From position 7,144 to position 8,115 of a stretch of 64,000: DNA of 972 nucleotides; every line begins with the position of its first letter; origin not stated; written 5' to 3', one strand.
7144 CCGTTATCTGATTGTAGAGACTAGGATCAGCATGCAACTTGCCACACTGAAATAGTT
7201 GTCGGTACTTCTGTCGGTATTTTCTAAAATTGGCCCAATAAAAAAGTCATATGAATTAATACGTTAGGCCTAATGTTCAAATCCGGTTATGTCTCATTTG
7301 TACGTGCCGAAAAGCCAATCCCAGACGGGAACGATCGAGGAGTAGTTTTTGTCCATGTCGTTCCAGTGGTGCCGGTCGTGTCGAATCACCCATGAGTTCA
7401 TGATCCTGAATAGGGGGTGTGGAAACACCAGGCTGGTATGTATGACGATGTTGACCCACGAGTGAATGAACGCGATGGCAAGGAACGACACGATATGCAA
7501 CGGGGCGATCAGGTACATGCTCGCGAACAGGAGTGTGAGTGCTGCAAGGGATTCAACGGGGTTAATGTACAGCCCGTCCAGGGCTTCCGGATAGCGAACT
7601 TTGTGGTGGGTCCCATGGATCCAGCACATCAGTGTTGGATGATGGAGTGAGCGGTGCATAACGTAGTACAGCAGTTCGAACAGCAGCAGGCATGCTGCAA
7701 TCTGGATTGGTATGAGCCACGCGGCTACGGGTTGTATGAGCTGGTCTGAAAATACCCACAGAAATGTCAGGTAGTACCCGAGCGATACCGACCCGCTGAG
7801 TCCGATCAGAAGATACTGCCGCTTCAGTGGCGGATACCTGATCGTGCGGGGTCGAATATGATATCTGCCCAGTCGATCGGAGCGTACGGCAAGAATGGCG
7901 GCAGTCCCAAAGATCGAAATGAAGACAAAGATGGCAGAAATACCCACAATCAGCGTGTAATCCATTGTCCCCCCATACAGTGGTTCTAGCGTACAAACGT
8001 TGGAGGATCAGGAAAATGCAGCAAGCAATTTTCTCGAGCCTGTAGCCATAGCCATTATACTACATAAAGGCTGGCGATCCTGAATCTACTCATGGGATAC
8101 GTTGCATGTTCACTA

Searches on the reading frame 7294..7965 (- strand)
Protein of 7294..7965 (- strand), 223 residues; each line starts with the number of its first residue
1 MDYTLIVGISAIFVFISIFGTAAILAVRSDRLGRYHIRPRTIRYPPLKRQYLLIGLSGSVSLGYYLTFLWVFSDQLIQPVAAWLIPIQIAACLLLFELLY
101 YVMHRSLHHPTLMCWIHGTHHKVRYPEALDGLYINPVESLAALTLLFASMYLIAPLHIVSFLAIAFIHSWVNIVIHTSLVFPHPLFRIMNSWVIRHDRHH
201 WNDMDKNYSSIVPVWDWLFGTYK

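Call 74: search_protein_families(library=pfam, proteins=[window:7294-7965:-], max_evalue=0.00001)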
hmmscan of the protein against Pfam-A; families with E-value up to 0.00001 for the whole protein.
window:7294-7965:- (223 aa): 1 family
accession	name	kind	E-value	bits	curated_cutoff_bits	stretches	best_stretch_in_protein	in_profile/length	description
PF04116.19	FA_hydroxylase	-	7.6e-23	81.8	31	1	90-221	2-132/132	Fatty acid hydroxylase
